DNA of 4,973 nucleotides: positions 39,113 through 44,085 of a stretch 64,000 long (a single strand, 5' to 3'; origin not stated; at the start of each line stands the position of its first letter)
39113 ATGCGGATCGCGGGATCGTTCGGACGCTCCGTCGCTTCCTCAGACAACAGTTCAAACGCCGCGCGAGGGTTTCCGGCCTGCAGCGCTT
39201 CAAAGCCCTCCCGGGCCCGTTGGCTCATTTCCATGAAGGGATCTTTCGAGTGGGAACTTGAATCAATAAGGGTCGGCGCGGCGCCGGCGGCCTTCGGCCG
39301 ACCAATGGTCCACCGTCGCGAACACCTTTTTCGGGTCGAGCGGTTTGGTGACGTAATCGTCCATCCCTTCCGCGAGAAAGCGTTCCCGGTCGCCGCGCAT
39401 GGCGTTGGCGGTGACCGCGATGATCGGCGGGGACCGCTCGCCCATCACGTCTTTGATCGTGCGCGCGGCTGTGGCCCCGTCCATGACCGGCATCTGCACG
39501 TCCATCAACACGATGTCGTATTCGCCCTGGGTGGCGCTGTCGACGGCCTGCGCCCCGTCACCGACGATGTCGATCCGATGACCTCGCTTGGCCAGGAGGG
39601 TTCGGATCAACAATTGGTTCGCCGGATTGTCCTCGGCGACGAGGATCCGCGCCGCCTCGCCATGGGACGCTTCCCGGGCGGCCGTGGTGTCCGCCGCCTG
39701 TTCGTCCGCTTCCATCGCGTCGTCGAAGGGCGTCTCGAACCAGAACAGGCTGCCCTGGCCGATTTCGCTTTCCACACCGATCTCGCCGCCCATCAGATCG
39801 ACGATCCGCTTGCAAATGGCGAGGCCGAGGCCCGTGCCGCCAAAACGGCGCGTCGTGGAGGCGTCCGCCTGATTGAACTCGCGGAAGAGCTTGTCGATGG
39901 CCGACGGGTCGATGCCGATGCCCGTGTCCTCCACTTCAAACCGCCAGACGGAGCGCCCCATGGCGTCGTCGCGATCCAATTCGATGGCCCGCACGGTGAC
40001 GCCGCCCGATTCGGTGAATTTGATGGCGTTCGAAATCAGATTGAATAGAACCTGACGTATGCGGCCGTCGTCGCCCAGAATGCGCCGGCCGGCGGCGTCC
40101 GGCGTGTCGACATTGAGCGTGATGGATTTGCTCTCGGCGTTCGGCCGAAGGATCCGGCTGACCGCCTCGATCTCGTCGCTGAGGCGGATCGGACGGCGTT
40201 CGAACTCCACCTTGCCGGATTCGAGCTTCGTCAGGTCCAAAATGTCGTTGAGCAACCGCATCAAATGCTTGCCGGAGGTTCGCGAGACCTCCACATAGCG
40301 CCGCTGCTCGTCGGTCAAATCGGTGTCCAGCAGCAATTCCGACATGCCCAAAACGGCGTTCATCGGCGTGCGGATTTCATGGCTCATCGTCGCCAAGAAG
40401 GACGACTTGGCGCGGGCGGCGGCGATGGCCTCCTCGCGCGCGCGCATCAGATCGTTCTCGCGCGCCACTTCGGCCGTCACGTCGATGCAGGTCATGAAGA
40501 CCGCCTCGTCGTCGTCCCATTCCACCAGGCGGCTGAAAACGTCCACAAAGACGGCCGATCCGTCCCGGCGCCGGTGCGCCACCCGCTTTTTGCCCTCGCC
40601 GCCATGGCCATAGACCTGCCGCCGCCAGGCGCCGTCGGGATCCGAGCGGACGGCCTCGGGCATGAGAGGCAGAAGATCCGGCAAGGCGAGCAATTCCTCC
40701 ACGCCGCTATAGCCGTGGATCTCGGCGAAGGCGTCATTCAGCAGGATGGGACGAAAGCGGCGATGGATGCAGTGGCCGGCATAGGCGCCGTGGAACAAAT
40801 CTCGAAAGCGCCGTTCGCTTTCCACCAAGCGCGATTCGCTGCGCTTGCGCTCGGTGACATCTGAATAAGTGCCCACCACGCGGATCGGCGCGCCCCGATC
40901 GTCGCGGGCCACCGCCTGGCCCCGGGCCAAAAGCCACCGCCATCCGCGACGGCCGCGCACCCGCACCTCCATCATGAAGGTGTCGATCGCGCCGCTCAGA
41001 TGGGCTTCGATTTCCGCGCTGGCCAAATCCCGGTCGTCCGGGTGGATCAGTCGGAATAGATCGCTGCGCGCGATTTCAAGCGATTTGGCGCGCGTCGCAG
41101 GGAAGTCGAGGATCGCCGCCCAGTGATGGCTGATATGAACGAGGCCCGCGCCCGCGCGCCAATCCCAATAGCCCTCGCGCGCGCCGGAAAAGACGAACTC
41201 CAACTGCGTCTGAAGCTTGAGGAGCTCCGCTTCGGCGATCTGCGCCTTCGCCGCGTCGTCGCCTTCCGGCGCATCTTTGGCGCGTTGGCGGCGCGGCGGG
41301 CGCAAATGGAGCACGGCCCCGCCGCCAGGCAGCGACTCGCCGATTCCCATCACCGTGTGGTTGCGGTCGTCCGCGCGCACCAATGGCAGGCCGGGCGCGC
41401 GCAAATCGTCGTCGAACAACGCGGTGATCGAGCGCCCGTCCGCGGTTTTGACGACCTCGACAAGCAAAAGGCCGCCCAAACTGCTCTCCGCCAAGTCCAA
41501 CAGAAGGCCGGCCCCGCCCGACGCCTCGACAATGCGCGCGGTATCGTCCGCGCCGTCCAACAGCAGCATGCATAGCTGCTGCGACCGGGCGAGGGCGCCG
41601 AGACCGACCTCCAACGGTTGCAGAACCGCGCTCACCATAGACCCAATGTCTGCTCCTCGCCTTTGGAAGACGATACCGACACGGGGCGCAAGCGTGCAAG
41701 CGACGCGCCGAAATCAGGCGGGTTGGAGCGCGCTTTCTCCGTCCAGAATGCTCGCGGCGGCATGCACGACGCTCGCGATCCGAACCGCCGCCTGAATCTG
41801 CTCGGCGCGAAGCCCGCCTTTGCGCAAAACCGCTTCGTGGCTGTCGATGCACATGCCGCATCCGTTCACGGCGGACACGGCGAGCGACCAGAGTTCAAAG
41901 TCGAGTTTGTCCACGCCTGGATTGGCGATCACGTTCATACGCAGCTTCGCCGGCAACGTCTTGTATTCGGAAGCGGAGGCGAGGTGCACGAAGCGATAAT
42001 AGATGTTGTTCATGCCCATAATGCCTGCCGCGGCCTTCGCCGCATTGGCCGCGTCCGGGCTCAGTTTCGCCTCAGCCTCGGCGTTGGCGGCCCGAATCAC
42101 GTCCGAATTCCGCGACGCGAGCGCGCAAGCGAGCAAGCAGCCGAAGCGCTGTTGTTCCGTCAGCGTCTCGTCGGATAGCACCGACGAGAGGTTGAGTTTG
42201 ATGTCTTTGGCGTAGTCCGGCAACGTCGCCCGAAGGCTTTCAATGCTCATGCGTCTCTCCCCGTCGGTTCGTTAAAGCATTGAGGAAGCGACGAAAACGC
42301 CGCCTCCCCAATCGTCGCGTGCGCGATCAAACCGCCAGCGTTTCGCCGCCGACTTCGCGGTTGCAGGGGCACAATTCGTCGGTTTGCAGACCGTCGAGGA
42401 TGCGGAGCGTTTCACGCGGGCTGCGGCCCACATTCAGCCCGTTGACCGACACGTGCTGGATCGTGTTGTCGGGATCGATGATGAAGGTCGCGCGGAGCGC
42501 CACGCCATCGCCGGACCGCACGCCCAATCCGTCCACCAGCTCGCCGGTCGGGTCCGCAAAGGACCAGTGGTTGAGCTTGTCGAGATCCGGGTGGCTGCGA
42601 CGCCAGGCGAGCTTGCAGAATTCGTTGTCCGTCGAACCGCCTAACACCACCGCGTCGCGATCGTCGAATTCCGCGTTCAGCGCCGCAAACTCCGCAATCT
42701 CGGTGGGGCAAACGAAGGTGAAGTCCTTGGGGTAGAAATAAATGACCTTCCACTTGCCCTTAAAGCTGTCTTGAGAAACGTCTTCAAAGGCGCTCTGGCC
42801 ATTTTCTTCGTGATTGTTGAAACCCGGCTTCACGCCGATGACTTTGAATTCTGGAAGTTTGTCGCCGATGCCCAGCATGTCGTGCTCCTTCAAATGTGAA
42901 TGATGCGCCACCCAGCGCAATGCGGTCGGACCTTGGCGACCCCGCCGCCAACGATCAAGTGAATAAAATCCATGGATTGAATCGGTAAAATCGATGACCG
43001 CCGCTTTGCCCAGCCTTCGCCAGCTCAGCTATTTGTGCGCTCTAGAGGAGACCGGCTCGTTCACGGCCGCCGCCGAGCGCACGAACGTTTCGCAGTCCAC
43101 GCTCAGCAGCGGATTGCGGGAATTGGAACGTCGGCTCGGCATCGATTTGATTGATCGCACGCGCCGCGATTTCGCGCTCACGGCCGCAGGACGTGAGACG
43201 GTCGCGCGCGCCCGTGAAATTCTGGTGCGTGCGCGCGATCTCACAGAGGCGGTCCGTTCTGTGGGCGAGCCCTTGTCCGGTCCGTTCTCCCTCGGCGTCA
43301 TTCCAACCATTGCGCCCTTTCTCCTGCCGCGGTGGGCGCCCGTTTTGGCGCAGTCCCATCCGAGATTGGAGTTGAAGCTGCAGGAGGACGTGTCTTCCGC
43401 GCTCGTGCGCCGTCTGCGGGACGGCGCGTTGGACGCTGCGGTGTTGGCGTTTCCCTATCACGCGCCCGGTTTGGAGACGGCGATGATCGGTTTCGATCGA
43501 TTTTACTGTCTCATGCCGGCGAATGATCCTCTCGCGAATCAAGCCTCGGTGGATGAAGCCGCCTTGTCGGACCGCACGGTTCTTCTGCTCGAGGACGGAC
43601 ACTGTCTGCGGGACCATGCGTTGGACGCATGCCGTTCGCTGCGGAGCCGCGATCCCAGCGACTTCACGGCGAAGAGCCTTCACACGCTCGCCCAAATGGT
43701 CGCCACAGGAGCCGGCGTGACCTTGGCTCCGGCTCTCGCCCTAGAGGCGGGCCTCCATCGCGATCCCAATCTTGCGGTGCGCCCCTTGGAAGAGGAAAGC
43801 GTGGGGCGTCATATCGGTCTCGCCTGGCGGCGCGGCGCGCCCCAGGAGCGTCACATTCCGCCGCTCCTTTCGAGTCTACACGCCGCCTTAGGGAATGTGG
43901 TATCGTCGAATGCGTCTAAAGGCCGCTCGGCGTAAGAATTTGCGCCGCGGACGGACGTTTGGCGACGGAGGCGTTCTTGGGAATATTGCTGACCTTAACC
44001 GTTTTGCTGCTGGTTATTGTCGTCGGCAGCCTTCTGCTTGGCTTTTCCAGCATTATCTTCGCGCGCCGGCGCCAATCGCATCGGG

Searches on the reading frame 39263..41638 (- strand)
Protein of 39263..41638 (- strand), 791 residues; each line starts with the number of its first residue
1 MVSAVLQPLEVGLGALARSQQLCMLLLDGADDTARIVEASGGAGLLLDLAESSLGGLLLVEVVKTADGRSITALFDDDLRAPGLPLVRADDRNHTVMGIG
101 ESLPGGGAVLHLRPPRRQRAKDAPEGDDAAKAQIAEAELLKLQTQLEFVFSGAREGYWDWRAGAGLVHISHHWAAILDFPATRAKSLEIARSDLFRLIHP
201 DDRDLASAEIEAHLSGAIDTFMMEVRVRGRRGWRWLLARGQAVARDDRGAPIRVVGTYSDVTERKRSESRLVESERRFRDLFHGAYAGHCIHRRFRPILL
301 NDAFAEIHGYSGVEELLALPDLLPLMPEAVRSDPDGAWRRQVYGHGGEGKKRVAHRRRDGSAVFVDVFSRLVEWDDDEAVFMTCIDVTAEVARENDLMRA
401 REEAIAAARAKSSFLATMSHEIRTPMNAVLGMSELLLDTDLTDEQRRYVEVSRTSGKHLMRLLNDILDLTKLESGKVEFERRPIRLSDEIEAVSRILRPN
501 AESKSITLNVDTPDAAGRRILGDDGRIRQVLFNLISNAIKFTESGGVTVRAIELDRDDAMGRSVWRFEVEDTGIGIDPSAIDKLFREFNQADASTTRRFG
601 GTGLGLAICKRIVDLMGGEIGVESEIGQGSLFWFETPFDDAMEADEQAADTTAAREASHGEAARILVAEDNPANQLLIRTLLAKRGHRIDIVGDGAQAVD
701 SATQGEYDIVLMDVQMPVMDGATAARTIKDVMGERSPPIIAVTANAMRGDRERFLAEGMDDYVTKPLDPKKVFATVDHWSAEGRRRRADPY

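Call 83: search_protein_families(library=pfam, proteins=[window:39263-41638:-], max_evalue=0.00001)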
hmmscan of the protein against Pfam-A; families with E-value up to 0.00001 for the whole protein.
window:39263-41638:- (791 aa): 6 families
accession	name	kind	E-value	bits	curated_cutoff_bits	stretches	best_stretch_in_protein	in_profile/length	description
PF02518.31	HATPase_c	-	6.3e-29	101.1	26.4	1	522-639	1-110/111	Histidine kinase-, DNA gyrase B-, and HSP90-like ATPase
PF00072.30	Response_reg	-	9.4e-25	87.4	30.2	1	665-776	1-110/111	Response regulator receiver domain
PF00512.31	HisKA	-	5.9e-22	77.9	26.9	1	410-475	1-66/66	His Kinase A (phospho-acceptor) domain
PF08447.18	PAS_3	-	5.1e-12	46.3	25.6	1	191-257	23-88/89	PAS fold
PF13426.13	PAS_9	-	1.7e-07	31.9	27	0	296-389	12-103/103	PAS domain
PF08448.16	PAS_4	-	5.6e-06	27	23.1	0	198-266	44-110/110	PAS fold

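Call 85: search_protein_families(library=ncbifam, proteins=[window:39263-41638:-], max_evalue=1e-10)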
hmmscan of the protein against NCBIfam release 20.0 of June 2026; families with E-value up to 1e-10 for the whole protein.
window:39263-41638:- (791 aa): 92 families (the best 25 are shown)
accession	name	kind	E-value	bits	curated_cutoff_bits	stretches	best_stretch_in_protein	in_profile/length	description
TIGR02956.1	TMAO_torS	equivalog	1.1e-116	391.2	676.5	1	399-784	452-824/967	TMAO reductase system sensor histidine kinase/response regulator TorS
NF008318.0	PRK11107.1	equivalog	3.4e-115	386.1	890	2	397-644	279-524/920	two-component sensor histidine kinase BarA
NF041947.1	LuxQ_Vibrio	equivalog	8.9e-105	351.4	1200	1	368-779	429-838/843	quorum-sensing autoinducer 2 sensor kinase/phosphatase LuxQ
NF008302.0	PRK11091.1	equivalog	3.2e-92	310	838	1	400-781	272-644/779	aerobic respiration two-component sensor histidine kinase ArcB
NF045901.1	HisKinLetSLeg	equivalog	1.4e-84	284.8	1650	2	406-632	288-512/906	two-component system sensor histidine kinase LetS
NF011874.0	PRK15347.1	equivalog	1.1e-77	261.9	852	2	393-644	380-620/921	two component system sensor kinase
NF038297.2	hybrid_HK_HrmK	equivalog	9.4e-77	259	725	1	397-772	221-600/607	hybrid histidine kinase/response regulator HrmK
NF008099.0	PRK10841.1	equivalog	3.8e-75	253.3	920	2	381-646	440-698/949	two-component system sensor histidine kinase RcsC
NF008543.0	PRK11466.1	equivalog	2.4e-64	217.6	982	1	399-730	432-750/914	TMAO reductase system sensor histidine kinase/response regulator TorS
NF007420.1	PRK09959.1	equivalog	1.3e-59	201.9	1995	1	377-768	677-1062/1197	acid-sensing system histidine kinase EvgS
NF046044.1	PnpS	equivalog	7.1e-55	186.6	400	1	409-636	168-389/390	two-component system histidine kinase PnpS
NF047465.1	hybrid_HK_LvrA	exception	8.1e-54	182.9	1200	1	393-778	184-582/819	hybrid histidine kinase/response regulator LvrA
NF047874.1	MASE3_PAS_HK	subfamily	3e-53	181.6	560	1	261-654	250-640/655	MASE3 domain-containing sensor histidine kinase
NF041832.1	near_NosP_CTERM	subfamily_domain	7.8e-50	170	400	1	407-778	3-368/370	NahK/ErcS family hybrid sensor histidine kinase/response regulator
TIGR02966.1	phoR_proteo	equivalog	5.6e-46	157.1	334.2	1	407-634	110-331/333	phosphate regulon sensor histidine kinase PhoR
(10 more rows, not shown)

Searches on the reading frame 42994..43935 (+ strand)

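Call 83: search_protein_families(library=pfam, proteins=[window:42994-43935:+], max_evalue=0.00001)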
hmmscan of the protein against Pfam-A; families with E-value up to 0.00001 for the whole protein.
window:42994-43935:+ (313 aa): 2 families
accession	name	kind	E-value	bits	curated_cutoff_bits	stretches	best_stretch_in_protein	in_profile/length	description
PF03466.25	LysR_substrate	-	1.1e-41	142.9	28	1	93-297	3-206/209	LysR substrate binding domain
PF00126.33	HTH_1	-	4.7e-20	71.8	26.6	1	8-67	1-60/60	Bacterial regulatory helix-turn-helix protein, lysR family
